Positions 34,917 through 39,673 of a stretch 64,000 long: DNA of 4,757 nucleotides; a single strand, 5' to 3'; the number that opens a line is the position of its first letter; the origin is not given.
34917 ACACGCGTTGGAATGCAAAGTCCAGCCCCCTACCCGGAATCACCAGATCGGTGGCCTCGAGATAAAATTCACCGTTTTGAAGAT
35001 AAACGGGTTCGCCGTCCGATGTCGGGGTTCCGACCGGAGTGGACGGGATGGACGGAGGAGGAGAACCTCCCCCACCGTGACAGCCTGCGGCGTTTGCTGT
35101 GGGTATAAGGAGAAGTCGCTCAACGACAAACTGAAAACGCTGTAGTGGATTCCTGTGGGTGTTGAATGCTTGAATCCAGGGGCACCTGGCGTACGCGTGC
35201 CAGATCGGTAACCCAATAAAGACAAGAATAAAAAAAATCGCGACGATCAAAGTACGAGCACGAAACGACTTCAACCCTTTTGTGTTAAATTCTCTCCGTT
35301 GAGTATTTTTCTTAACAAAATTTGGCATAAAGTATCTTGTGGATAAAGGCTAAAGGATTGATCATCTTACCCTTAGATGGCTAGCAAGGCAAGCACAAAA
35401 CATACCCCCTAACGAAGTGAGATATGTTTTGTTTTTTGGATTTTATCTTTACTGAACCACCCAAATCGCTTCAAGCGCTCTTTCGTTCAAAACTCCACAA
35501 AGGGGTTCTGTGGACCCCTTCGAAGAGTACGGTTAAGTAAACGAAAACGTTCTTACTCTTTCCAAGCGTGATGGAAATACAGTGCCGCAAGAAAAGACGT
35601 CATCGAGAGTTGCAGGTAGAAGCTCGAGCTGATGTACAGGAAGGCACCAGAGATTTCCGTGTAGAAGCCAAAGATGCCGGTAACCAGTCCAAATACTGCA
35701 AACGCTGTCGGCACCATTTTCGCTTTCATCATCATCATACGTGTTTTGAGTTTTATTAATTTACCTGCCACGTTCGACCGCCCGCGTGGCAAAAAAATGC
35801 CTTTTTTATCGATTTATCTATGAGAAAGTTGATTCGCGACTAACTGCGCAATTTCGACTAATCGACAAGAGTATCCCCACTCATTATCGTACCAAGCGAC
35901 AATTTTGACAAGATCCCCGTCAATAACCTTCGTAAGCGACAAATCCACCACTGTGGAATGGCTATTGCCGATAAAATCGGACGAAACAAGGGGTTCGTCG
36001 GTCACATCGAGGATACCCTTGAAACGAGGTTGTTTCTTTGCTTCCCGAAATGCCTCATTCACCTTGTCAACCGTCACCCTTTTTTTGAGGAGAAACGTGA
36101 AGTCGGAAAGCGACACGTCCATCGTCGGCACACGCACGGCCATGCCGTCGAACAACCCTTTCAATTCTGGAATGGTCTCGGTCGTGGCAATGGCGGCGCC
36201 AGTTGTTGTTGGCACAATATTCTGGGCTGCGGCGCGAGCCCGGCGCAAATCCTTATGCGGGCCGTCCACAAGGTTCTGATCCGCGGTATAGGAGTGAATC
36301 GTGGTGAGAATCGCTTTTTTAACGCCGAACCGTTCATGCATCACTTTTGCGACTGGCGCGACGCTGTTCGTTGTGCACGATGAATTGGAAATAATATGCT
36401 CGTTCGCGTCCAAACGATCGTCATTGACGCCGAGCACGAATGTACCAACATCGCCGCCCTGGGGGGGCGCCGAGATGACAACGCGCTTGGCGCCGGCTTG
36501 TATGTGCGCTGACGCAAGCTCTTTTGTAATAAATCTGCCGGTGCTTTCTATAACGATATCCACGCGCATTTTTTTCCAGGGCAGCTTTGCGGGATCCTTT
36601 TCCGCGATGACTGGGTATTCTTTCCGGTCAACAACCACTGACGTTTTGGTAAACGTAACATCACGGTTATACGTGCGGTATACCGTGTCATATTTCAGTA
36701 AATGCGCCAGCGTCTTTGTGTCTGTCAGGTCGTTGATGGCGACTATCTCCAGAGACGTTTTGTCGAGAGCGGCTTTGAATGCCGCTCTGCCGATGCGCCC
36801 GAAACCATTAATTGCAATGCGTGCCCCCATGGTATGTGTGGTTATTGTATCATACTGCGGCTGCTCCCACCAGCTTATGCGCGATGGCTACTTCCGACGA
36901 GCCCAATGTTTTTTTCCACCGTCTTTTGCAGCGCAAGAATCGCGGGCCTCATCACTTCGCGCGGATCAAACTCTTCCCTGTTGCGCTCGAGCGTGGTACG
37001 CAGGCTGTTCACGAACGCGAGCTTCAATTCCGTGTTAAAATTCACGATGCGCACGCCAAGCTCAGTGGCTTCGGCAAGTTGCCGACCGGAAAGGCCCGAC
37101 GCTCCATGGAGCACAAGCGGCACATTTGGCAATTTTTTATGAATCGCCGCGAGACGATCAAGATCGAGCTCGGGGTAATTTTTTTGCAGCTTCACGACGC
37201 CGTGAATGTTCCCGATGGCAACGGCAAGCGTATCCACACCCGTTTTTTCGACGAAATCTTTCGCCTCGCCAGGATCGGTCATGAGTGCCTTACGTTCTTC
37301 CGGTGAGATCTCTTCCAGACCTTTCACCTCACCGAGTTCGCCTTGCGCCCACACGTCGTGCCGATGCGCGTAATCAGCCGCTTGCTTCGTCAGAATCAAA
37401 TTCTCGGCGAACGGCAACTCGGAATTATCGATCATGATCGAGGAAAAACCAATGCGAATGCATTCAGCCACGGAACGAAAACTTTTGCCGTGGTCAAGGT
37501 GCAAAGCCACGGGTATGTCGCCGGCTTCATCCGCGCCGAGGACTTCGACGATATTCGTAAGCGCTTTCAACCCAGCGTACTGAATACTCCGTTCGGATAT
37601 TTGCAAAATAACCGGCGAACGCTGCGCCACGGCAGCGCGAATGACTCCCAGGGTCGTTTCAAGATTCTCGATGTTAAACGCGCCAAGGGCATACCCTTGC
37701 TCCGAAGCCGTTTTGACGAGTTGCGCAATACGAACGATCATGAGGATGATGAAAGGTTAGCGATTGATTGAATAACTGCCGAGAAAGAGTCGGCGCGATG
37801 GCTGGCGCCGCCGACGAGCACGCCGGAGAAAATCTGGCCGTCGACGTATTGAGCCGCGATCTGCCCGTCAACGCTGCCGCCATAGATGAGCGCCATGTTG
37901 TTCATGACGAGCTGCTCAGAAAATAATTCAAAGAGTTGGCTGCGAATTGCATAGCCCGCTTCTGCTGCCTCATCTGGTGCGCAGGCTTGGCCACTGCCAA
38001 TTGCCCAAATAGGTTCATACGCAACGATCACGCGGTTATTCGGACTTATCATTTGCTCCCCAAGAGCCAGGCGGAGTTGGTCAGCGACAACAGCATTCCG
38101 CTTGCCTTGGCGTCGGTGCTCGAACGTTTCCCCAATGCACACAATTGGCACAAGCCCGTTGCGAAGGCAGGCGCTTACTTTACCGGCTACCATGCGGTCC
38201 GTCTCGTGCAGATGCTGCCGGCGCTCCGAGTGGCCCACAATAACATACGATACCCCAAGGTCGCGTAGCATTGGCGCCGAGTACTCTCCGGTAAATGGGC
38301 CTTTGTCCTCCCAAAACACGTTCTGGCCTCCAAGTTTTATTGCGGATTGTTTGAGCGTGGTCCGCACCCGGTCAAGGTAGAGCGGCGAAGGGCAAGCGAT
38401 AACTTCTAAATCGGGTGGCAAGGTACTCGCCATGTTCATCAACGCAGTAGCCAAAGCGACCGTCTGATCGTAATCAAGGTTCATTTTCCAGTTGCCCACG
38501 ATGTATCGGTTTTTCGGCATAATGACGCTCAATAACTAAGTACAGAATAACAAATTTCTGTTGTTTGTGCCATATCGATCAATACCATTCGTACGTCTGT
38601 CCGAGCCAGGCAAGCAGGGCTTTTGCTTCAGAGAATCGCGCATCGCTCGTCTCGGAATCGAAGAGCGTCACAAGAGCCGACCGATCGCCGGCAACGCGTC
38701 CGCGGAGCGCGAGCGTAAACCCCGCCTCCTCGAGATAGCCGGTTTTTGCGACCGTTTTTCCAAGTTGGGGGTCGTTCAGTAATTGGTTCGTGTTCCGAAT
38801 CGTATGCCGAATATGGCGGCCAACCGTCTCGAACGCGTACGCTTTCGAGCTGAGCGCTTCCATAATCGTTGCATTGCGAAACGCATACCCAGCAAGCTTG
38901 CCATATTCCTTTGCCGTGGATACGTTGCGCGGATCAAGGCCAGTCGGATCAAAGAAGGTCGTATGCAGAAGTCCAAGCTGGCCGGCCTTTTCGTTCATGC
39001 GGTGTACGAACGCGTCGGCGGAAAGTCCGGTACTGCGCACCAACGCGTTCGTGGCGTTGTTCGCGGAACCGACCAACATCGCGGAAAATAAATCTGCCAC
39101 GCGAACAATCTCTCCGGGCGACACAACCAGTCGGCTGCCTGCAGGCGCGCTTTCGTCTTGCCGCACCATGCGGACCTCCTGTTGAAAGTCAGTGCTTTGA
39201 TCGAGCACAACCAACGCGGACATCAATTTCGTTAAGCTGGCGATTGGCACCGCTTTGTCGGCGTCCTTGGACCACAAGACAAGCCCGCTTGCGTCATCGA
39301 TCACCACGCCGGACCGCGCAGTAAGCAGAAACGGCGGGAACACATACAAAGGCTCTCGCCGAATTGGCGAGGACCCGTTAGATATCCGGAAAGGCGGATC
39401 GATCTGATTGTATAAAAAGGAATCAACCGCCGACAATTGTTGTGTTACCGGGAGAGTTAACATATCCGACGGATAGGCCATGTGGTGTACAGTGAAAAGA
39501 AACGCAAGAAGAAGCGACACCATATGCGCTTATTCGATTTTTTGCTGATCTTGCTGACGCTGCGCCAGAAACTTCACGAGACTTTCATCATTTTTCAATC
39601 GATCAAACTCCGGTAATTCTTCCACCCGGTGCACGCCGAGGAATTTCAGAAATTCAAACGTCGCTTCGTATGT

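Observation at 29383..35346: Giant membrane-anchored RHS/YD-repeat polymorphic toxin with candidate downstream immunity gene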

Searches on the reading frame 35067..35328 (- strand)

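Call 34: search_protein_families(library=pfam, proteins=[window:35067-35328:-], max_evalue=10)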
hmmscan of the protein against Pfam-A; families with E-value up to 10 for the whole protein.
window:35067-35328:- (87 aa): 1 family
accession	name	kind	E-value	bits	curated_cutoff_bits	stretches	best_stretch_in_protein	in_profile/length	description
PF08395.17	7tm_7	-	0.084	12.6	26.6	1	14-70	18-73/370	7tm Chemosensory receptor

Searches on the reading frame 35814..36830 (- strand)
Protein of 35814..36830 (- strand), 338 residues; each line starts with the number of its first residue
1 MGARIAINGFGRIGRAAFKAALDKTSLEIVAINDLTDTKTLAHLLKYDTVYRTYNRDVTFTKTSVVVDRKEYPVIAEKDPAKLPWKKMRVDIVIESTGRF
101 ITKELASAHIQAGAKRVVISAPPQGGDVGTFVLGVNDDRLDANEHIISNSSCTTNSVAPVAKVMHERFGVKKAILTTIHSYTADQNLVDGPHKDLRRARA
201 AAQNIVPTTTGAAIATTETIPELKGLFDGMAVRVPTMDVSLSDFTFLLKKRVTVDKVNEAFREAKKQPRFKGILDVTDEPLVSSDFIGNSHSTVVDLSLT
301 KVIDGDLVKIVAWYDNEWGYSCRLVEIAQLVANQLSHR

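Call 27: list_cluster_members(proteins=[P0001, P0004, window:35814-36830:-])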
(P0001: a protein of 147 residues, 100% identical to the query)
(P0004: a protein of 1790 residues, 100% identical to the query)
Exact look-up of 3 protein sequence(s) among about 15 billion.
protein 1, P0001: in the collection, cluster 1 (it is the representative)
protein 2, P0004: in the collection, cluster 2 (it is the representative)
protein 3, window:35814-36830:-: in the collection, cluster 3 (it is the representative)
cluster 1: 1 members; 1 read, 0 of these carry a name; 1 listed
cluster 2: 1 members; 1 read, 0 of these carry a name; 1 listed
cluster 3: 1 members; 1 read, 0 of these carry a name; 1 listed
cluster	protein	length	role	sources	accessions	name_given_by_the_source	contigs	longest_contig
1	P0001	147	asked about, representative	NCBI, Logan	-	-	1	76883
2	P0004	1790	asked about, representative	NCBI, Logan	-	-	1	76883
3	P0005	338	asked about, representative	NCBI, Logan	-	-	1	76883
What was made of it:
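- Tried and rejected: Cluster look-up gave no names (call 27).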

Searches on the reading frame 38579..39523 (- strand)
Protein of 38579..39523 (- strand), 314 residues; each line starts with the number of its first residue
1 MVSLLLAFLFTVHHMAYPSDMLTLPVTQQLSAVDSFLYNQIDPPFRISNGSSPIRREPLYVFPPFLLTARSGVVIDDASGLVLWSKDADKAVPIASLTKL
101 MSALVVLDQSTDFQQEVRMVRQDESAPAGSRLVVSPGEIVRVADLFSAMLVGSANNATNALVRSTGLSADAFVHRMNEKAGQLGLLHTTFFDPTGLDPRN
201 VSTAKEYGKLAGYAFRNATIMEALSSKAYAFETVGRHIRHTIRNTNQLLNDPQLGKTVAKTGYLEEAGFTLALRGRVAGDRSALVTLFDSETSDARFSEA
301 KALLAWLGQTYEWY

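Call 62: search_protein_families(library=pfam, proteins=[window:38579-39523:-], max_evalue=0.00001)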
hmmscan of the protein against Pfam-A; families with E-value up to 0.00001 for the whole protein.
window:38579-39523:- (314 aa): 2 families
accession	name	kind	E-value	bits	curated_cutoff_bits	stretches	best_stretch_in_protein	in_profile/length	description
PF00768.25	Peptidase_S11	-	7.5e-40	137.3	27.6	1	67-287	10-235/239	D-alanyl-D-alanine carboxypeptidase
PF13354.11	Beta-lactamase2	-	1.2e-09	38.2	22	1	84-212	13-144/214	Beta-lactamase enzyme family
